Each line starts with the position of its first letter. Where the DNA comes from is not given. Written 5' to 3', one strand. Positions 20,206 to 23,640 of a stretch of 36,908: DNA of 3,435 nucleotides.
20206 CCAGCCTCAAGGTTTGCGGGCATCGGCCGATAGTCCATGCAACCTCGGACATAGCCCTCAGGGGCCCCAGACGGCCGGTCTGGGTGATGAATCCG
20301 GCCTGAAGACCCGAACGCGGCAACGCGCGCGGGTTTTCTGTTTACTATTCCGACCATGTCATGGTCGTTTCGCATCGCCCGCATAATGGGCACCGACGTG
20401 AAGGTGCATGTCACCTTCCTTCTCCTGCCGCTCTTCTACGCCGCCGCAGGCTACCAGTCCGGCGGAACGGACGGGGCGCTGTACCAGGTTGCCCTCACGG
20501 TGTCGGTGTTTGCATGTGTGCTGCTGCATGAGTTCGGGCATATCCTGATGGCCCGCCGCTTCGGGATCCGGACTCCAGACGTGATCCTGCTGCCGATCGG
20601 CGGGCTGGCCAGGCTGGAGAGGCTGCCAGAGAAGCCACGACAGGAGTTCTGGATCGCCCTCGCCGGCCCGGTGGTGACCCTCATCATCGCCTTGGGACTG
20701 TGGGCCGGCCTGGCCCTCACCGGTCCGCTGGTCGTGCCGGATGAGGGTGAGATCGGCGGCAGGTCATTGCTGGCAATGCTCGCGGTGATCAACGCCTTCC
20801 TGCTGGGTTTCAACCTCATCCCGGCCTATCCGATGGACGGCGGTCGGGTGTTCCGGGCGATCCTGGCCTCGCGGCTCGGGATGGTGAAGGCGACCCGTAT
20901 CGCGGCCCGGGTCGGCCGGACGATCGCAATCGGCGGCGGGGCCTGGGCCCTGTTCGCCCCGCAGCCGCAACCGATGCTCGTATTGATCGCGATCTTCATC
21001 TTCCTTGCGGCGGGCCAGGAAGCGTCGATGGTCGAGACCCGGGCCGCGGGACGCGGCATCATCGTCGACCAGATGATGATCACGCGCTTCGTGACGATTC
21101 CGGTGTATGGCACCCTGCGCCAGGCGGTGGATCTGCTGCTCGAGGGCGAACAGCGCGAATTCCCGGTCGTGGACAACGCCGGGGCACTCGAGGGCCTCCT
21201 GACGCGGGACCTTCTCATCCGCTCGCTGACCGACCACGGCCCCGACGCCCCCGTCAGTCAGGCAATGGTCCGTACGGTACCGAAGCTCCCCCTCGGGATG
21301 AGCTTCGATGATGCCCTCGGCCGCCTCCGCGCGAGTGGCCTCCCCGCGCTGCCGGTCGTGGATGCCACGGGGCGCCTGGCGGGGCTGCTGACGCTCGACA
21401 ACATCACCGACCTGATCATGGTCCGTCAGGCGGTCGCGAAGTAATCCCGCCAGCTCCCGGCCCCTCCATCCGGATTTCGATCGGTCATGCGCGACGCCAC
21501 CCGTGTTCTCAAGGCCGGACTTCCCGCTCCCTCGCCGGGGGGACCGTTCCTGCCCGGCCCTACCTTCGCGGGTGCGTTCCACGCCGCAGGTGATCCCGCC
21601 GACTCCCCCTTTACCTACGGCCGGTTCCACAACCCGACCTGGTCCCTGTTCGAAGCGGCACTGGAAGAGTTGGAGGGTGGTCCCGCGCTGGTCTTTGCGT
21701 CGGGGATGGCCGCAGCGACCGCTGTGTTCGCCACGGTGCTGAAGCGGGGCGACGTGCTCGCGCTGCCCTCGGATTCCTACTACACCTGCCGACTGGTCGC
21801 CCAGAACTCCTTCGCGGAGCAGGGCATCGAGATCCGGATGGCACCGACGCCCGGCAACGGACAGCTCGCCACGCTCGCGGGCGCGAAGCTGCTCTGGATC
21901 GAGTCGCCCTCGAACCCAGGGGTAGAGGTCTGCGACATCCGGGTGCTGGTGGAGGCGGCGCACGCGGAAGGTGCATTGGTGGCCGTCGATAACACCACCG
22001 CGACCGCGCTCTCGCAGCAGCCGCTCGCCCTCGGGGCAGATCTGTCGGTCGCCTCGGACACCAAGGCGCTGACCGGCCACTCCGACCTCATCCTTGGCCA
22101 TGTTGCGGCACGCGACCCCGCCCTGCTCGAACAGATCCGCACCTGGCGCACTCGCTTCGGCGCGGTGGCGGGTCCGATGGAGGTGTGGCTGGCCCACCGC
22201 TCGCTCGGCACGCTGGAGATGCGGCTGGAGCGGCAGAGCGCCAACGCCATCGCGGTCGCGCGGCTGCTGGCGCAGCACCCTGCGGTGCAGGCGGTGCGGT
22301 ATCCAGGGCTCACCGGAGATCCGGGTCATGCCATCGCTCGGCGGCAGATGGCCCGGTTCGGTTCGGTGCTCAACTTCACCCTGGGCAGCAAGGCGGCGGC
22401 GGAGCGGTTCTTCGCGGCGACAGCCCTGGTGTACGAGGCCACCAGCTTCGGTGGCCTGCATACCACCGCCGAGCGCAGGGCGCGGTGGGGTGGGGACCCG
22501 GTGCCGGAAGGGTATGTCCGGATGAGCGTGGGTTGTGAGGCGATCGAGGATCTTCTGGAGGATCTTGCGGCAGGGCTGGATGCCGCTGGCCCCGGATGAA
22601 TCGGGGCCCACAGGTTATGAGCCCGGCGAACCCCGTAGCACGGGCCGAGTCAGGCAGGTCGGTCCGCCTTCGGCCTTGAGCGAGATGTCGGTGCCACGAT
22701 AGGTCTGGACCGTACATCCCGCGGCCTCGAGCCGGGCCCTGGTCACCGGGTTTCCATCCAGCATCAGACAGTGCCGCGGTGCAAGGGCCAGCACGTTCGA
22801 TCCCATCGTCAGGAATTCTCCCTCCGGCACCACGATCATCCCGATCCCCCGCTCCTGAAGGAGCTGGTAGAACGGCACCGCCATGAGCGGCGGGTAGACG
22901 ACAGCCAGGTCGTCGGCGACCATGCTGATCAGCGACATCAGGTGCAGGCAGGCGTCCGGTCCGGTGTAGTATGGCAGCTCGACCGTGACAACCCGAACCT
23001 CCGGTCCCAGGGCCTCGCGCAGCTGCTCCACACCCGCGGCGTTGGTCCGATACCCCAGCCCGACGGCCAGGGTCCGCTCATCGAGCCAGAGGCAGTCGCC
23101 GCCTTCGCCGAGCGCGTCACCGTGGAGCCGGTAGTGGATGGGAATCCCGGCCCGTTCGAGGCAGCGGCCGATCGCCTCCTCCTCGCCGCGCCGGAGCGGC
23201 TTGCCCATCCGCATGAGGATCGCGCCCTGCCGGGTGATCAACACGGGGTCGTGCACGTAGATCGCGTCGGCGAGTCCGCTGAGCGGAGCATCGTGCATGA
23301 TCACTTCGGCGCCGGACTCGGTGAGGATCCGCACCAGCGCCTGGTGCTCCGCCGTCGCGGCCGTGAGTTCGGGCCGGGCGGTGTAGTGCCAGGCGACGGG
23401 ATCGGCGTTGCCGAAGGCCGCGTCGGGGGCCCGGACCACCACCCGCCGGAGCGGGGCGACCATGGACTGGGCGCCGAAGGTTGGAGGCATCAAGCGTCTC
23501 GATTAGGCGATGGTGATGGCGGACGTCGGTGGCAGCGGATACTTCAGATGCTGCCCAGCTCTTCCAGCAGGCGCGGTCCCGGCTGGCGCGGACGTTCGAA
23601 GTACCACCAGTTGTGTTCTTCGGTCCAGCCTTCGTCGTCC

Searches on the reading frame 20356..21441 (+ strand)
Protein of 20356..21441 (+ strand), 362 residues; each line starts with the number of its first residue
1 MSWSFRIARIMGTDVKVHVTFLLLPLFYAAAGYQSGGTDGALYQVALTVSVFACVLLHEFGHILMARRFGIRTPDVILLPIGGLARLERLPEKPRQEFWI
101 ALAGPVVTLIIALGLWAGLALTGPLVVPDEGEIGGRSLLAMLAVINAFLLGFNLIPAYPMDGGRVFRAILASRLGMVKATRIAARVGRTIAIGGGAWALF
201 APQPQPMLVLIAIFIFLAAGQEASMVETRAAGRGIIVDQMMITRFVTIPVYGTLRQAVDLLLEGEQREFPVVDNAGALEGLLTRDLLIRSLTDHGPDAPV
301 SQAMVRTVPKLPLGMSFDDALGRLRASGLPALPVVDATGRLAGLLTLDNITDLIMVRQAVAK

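Call 56: search_protein_families(library=pfam, proteins=[window:20356-21441:+], max_evalue=0.0001)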
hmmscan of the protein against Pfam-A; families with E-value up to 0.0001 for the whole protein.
window:20356-21441:+ (362 aa): 2 families
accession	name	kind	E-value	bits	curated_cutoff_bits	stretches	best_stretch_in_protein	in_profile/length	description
PF02163.28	Peptidase_M50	-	1.5e-23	83.8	27.2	2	48-120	3-101/221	Peptidase family M50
PF00571.33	CBS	-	6.5e-16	58.8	24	2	300-354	1-55/57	CBS domain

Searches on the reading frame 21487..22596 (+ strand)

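Call 56: search_protein_families(library=pfam, proteins=[window:21487-22596:+], max_evalue=0.0001)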
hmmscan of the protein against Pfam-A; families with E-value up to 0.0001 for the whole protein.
window:21487-22596:+ (370 aa): 1 family
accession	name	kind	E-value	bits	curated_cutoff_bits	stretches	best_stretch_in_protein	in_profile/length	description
PF01053.26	Cys_Met_Meta_PP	-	5.1e-83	279.2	27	1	39-364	41-380/381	Cys/Met metabolism PLP-dependent enzyme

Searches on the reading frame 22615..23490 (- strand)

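Call 77: search_protein_families(library=pfam, proteins=[window:22615-23490:-], max_evalue=0.0001)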
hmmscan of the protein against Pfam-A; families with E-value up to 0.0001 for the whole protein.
window:22615-23490:- (291 aa): 2 families
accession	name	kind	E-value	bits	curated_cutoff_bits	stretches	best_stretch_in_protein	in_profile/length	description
PF02274.22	ADI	-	3.2e-24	86.1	22.8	2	74-204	122-262/377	Arginine deiminase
PF19420.4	DDAH_eukar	-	1.6e-10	41.1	23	1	44-237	27-235/291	N,N dimethylarginine dimethylhydrolase, eukaryotic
